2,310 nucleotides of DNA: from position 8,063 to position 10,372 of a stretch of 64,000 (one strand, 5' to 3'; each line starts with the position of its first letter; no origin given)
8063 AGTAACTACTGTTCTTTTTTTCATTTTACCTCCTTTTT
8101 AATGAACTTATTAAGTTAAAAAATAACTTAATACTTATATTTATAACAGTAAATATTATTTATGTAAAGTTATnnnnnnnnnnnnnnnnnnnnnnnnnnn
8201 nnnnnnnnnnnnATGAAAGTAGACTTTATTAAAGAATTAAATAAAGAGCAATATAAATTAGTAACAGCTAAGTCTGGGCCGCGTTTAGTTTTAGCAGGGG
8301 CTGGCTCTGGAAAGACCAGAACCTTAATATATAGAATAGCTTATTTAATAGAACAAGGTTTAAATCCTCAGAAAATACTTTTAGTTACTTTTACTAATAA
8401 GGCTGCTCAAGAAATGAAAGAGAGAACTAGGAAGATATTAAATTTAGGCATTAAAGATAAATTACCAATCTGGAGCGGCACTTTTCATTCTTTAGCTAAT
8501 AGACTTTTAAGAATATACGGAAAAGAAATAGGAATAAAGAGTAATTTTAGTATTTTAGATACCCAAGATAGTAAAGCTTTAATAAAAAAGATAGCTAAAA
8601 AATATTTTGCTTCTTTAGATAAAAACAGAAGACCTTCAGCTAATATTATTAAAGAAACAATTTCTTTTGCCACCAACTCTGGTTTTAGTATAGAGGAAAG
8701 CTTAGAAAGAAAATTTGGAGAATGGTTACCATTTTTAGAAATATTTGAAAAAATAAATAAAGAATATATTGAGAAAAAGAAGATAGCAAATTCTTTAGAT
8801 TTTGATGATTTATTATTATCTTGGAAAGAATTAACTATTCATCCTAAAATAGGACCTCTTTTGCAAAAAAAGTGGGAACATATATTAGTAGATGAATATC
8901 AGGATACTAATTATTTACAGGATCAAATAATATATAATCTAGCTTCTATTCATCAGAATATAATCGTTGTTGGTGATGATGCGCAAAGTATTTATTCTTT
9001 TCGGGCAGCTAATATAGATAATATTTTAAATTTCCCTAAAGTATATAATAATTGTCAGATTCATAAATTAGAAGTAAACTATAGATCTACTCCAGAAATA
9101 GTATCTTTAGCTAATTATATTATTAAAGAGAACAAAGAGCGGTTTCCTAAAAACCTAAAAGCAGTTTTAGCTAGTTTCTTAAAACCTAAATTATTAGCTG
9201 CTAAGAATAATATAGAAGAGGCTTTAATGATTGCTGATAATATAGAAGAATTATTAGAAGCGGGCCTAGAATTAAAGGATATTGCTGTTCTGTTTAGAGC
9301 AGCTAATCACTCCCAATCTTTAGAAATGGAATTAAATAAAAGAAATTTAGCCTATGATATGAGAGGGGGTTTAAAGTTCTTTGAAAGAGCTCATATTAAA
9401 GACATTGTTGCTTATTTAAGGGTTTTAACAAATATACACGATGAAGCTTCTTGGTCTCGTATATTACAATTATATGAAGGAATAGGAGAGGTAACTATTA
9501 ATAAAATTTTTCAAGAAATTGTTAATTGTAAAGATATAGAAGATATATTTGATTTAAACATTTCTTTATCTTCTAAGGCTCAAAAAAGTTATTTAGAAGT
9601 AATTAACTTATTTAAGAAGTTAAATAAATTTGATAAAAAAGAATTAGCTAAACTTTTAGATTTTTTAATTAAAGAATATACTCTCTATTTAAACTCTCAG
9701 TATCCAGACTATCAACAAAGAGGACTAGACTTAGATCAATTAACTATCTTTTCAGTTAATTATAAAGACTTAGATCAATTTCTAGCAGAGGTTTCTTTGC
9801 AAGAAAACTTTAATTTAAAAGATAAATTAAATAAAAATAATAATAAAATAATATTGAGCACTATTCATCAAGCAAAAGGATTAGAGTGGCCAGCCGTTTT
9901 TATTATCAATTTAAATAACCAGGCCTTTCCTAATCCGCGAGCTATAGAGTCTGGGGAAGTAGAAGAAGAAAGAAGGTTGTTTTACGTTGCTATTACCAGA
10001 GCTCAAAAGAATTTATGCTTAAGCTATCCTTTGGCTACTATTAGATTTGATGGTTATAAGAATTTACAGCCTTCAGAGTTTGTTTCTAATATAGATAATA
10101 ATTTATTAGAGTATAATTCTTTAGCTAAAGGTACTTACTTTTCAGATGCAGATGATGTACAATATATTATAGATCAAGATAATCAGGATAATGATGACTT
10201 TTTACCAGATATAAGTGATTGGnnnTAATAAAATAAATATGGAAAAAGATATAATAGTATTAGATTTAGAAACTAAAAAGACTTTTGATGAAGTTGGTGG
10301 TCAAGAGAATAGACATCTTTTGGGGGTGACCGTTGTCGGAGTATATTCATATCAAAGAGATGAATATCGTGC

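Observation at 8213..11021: UvrD/PcrA helicase co-transcribed with a DEDD exonuclease-WYL fusion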

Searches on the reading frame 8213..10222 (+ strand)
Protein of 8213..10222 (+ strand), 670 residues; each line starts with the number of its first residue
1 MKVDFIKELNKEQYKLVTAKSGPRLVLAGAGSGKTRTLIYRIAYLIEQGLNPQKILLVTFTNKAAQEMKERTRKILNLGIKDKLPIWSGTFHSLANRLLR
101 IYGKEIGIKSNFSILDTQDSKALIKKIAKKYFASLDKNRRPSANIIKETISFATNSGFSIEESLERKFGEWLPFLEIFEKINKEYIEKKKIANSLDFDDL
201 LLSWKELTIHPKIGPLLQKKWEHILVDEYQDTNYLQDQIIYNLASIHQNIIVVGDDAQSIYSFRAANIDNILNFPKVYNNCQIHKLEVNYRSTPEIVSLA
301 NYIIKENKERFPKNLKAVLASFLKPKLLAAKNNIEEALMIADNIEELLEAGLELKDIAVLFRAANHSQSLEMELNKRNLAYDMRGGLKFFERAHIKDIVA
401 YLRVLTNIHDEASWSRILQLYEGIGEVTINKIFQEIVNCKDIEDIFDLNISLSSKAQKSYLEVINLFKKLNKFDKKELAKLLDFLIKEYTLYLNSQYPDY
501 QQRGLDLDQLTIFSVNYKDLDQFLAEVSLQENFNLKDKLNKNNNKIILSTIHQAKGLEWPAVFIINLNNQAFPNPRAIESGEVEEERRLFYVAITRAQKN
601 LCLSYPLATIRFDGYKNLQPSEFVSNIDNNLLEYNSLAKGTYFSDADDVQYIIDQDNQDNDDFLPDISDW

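Call 3: search_protein_families(library=pfam, proteins=[window:8213-10222:+], max_evalue=1)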
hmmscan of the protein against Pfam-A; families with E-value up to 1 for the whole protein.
window:8213-10222:+ (670 aa): 12 families
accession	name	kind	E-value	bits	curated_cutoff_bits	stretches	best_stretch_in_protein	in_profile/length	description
PF00580.27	UvrD-helicase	-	8.4e-77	258.9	23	1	9-278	1-270/271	UvrD/REP helicase N-terminal domain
PF13361.12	UvrD_C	-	1.6e-62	212.4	25.6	1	285-605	2-347/350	UvrD-like helicase C-terminal domain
PF13245.12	AAA_19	-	7.6e-23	81.6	25.1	1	19-264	9-134/134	AAA domain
PF13538.12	UvrD_C_2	-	2.2e-12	47.1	27.4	1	547-603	3-51/52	UvrD-like helicase C-terminal domain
PF01443.25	Viral_helicase1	-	1.5e-07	31.9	21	2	534-602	170-225/228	Viral superfamily 1 RNA helicase core domain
PF13087.12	AAA_12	-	1.1e-06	28.8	27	1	535-603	125-190/195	AAA domain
PF13604.12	AAA_30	-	1.6e-05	25.2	27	1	9-72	2-66/191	AAA domain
PF13086.12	AAA_11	-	0.00097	19.4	27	1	23-147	19-135/257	AAA domain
PF04851.21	ResIII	-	0.001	19.4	22.5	1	25-78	27-79/164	Type III restriction enzyme, res subunit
PF00270.35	DEAD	-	0.05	13.8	26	1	25-80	18-74/167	DEAD/DEAH box helicase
PF20121.4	DUF6511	-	0.067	14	28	0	103-138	23-58/69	Family of unknown function (DUF6511)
PF22222.1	Cpf1_PI-like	-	0.23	12.6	27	1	465-528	33-87/91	CRISPR-associated endonuclease Cpf1 PI domain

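Call 6: search_protein_families(library=ncbifam, proteins=[window:8213-10222:+], max_evalue=0.1)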
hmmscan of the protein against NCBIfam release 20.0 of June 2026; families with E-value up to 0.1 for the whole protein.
window:8213-10222:+ (670 aa): 19 families
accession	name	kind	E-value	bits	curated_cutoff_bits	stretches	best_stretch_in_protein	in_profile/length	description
TIGR01073.1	pcrA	equivalog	5.5e-147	491.1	911.2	1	6-640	2-644/725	DNA helicase PcrA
NF008743.0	PRK11773.1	equivalog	7e-126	421.4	965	1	5-634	6-643/720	DNA helicase II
TIGR01075.1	uvrD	equivalog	7.5e-122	408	1144.45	1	6-642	2-646/715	DNA helicase II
TIGR01074.1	rep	equivalog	2.7e-120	402.6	951.45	1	9-635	2-641/668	DNA helicase Rep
NF008172.0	PRK10919.1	equivalog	6.5e-90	302.2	1168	1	9-635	3-641/673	DNA helicase Rep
NF008276.0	PRK11054.1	equivalog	9.7e-45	153.2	543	3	8-135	196-319/684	DNA helicase IV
TIGR02785.1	addA_Gpos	equivalog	5e-44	150.5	707.65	4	175-305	338-481/1234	helicase-exonuclease AddAB subunit AddA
NF010485.0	PRK13909.1-2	equivalog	3e-38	131.7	650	2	172-565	282-630/909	RecB-like helicase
TIGR02784.1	addA_alphas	equivalog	7.7e-38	130.5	860.75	5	175-307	341-496/1138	double-strand break repair helicase AddA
TIGR00609.1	recB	equivalog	1.4e-34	119.4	696.05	3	168-311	316-462/1175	exodeoxyribonuclease V subunit beta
NF010487.0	PRK13909.1-4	equivalog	3.1e-31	108.5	759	2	170-404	276-525/924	RecB-like helicase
NF041464.1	HelD_BACSU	equivalog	6.7e-20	70.6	419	3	217-378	543-697/779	RNA polymerase recycling motor HelD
NF010484.0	PRK13909.1-1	equivalog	1.3e-16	59.5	1074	2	217-366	341-507/945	RecB-like helicase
NF008128.0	PRK10876.1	equivalog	1.7e-14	52.5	1697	2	181-311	335-468/1181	exodeoxyribonuclease V subunit beta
NF010486.0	PRK13909.1-3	equivalog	3.2e-09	35.4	1109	2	218-309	328-428/921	RecB-like helicase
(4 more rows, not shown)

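Call 7: search_protein_families(library=padloc, proteins=[window:8213-10222:+], max_evalue=0.1)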
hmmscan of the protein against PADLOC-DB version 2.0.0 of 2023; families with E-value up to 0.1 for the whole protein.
window:8213-10222:+ (670 aa): 47 families (the best 25 are shown)
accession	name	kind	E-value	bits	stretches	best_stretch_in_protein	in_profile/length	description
PDLC03802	RTasHel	-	2.2e-93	312.3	2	7-435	4-382/675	DRT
PDLC00132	GajB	-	7.4e-90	300.4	1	8-628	3-624/625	UrvD helicase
PDLC00114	GajB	-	2.7e-84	281.9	1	5-626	4-628/635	UrvD helicase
PDLC00117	GajB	-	5.5e-72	241.1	1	8-631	13-600/604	UrvD helicase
PDLC00127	GajB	-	1.2e-57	193.8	1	6-603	6-564/594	UrvD helicase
PDLC00103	GajB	-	3.4e-55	186.1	1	7-605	15-576/612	UrvD helicase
PDLC00107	GajB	-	3.3e-50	169.3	2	7-381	14-373/587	UrvD helicase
PDLC00130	GajB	-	6.3e-48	161.4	2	8-310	3-296/589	UrvD helicase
PDLC00119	GajB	-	6.3e-47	158.8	1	26-606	20-544/565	UrvD helicase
PDLC00121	GajB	-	1.3e-46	157.4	2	9-383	6-362/565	UrvD helicase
PDLC00123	GajB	-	2.4e-42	143.2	3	217-381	173-332/540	UrvD helicase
PDLC00112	GajB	-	9.2e-38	128.2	2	7-304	5-295/581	UrvD helicase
PDLC00129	GajB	-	3.3e-37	126.3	2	5-406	8-400/594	UrvD helicase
PDLC00122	GajB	-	6.1e-37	125.7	3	217-517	159-446/502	UrvD helicase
PDLC00104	GajB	-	1.1e-36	124.8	2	12-374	6-315/574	UrvD helicase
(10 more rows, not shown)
